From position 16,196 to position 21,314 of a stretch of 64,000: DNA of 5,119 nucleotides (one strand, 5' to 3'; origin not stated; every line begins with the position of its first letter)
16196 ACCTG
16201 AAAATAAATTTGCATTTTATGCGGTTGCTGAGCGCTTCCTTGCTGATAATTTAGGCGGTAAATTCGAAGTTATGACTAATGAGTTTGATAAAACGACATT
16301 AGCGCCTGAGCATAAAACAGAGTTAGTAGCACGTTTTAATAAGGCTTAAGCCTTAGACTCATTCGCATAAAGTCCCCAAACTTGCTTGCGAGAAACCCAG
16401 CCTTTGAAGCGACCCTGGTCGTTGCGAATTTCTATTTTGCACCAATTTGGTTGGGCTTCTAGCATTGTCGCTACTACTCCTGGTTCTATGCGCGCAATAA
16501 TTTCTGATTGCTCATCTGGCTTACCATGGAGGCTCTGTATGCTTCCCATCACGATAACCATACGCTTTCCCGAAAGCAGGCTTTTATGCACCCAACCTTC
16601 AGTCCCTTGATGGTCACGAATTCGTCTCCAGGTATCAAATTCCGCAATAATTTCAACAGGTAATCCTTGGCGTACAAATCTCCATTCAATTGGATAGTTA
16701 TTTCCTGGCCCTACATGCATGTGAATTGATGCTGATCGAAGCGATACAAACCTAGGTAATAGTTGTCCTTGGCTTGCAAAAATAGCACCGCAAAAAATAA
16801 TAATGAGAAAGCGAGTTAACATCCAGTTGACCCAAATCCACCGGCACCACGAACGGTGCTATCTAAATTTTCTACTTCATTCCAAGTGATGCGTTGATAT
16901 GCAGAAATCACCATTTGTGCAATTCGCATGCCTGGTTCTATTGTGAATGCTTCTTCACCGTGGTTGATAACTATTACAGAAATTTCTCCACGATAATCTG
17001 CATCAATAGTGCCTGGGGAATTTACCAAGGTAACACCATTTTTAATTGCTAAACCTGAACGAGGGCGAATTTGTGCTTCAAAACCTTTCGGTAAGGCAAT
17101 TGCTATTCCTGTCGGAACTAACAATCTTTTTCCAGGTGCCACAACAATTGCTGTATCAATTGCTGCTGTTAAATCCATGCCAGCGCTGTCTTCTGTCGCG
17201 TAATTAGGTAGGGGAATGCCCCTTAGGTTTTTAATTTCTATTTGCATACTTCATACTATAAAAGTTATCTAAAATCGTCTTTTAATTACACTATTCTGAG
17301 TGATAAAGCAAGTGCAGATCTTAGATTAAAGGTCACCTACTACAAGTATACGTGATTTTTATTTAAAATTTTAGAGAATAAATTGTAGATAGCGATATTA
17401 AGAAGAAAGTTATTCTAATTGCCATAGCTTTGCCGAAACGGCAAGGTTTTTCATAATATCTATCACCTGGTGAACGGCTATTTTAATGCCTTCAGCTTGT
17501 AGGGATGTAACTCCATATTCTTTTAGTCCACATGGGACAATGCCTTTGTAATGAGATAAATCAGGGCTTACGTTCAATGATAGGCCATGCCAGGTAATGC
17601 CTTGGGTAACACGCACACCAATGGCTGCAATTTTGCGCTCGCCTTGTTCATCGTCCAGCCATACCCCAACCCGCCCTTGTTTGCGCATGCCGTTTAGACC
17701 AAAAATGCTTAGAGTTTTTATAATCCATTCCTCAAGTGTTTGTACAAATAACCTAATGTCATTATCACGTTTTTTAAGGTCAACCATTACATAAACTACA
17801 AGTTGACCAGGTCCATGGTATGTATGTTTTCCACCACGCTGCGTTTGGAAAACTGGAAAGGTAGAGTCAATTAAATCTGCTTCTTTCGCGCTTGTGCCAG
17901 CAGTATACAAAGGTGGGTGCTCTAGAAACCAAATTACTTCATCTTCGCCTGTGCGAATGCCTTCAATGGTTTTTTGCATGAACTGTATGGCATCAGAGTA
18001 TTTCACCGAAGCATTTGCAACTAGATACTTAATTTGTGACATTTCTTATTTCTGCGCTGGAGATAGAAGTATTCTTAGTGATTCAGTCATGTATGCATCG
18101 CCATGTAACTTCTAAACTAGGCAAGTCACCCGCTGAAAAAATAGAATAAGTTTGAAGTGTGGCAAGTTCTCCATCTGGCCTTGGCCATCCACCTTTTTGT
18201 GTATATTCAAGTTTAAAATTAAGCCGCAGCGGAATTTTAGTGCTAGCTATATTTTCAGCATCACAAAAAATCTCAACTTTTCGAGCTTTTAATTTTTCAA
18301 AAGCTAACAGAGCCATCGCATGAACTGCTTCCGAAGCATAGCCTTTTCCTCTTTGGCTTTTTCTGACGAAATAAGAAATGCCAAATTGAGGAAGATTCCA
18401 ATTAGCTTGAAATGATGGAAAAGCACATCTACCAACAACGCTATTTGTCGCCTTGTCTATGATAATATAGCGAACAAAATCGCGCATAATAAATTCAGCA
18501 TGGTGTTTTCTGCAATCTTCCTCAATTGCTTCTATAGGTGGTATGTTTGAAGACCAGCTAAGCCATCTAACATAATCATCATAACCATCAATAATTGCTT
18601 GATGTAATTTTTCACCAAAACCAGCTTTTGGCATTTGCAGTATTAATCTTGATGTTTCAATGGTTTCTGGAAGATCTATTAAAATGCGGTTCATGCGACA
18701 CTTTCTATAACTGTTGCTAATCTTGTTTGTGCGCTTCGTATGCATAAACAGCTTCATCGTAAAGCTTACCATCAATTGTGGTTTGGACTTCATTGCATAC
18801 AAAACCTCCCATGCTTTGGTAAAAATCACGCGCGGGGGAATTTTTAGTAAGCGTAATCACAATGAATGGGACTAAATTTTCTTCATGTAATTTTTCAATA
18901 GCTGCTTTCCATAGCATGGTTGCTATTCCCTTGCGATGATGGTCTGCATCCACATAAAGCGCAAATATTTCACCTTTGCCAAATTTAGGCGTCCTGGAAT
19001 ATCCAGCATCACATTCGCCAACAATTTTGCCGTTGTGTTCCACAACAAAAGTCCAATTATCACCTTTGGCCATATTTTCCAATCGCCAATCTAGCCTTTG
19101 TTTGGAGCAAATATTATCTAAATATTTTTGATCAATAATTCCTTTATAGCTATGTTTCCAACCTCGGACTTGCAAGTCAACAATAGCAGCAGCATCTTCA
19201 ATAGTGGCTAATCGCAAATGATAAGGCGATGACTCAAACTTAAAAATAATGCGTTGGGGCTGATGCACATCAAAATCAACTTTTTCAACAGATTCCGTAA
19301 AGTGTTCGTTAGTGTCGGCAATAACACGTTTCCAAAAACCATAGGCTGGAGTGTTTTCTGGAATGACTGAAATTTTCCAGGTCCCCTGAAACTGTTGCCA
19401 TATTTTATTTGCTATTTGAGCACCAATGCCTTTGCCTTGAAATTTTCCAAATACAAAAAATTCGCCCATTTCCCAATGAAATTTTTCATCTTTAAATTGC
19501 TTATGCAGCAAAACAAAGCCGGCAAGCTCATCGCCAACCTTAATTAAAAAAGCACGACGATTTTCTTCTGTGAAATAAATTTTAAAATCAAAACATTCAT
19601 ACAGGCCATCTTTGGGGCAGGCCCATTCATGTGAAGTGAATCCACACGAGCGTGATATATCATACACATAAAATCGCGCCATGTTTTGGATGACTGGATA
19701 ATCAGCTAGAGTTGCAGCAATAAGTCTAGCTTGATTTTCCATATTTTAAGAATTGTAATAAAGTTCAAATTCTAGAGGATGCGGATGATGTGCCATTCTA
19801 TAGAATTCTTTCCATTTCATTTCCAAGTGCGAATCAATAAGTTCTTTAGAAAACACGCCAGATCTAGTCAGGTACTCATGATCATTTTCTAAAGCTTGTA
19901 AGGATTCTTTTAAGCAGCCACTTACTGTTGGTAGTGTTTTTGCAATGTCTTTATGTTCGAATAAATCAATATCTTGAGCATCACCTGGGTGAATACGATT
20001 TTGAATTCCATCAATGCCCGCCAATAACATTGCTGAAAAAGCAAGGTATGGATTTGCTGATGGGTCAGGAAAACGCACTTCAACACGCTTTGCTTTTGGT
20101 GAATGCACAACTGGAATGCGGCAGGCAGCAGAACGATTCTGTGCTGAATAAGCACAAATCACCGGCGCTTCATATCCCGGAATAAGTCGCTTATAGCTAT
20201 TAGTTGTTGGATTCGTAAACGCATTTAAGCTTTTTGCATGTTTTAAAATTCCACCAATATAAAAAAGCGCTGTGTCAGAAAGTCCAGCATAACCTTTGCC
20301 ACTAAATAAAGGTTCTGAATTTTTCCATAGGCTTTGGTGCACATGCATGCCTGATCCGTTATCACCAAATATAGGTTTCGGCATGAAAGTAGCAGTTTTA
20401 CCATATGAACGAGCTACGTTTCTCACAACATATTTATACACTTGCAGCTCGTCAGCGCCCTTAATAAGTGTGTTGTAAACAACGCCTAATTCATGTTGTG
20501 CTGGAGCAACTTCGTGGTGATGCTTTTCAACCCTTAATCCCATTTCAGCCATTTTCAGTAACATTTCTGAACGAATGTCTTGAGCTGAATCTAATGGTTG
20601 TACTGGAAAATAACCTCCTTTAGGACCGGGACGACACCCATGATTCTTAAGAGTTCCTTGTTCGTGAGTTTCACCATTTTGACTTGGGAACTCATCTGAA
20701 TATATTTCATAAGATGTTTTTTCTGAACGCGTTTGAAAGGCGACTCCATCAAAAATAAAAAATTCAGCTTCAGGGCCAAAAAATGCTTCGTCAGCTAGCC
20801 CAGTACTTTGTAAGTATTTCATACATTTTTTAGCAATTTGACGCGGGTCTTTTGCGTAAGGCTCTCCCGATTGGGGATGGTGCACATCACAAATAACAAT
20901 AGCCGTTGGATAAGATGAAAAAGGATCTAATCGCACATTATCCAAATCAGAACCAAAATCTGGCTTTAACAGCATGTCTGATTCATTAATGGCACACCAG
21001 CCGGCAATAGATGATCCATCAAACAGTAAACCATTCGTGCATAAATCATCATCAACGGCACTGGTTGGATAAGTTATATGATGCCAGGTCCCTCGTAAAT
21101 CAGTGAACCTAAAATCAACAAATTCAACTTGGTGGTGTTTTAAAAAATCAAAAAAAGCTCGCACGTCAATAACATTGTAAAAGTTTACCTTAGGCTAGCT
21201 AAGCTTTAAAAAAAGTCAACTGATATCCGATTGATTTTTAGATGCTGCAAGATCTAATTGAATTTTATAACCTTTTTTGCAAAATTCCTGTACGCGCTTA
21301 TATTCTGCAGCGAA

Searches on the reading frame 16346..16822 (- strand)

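Call 68: search_protein_families(library=pfam, proteins=[window:16346-16822:-], max_evalue=0.000001)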
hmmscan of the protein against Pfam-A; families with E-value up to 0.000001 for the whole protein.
window:16346-16822:- (158 aa): 2 families
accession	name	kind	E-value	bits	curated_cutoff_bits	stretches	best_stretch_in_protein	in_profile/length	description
PF06347.19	SH3_4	-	2.1e-27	95.1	24.1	2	35-85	7-56/56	Bacterial SH3 domain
PF08239.17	SH3_3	-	8.5e-17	61.5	27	1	98-146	5-51/54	Bacterial SH3 domain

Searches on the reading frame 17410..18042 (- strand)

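Call 68: search_protein_families(library=pfam, proteins=[window:17410-18042:-], max_evalue=0.000001)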
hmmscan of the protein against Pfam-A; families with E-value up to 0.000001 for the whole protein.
window:17410-18042:- (210 aa): 1 family
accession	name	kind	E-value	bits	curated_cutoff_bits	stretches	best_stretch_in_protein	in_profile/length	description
PF21948.1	LplA-B_cat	-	1.4e-36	126.8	27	1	15-198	2-196/200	Lipoyl protein ligase A/B catalytic domain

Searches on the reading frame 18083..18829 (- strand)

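Call 68: search_protein_families(library=pfam, proteins=[window:18083-18829:-], max_evalue=0.000001)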
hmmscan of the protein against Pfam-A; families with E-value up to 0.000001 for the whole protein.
window:18083-18829:- (248 aa): 1 family
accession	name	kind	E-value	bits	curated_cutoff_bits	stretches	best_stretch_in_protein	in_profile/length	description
PF13302.13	Acetyltransf_3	-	3.7e-16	60.5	25.4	1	73-206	13-138/138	Acetyltransferase (GNAT) domain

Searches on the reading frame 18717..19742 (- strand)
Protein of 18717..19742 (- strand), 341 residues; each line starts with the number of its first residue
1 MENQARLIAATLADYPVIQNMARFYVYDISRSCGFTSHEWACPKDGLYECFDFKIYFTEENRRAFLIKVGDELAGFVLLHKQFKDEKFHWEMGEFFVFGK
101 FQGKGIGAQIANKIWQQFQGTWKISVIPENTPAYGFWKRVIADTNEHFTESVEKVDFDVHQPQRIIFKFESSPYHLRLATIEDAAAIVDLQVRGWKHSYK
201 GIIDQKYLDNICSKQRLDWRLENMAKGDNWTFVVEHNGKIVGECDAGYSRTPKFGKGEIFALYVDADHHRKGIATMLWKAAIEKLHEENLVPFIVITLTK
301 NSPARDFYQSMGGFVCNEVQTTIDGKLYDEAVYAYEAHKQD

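Call 69: search_protein_families(library=pfam, proteins=[window:18717-19742:-], max_evalue=0.000001)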
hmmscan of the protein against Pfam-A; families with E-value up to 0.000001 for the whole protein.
window:18717-19742:- (341 aa): 6 families
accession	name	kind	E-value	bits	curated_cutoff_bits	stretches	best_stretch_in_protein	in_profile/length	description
PF00583.31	Acetyltransf_1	-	2.1e-26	92.9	20.7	2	224-312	28-115/116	Acetyltransferase (GNAT) family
PF13508.13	Acetyltransf_7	-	1e-18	67.9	27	1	231-312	5-81/84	Acetyltransferase (GNAT) domain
PF13673.13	Acetyltransf_10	-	2.9e-18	66.5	23.6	1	209-325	14-118/128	Acetyltransferase (GNAT) domain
PF08445.16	FR47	-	4e-11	43.2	22.1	1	256-313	21-77/86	FR47-like protein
PF13302.13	Acetyltransf_3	-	1.8e-08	35.6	25.4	0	176-312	4-136/138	Acetyltransferase (GNAT) domain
PF13420.13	Acetyltransf_4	-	2.2e-08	34.7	24.3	0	177-312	2-133/155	Acetyltransferase (GNAT) domain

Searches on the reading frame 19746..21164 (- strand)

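Call 69: search_protein_families(library=pfam, proteins=[window:19746-21164:-], max_evalue=0.000001)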
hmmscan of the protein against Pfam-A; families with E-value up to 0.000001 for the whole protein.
window:19746-21164:- (472 aa): 2 families
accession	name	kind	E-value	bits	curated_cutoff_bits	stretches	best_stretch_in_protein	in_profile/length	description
PF00120.29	Gln-synt_C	-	3e-130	434.7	24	1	105-469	2-344/344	Glutamine synthetase, catalytic domain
PF03951.24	Gln-synt_N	-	7.7e-28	96.4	33.4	1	12-97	1-82/82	Glutamine synthetase, beta-Grasp domain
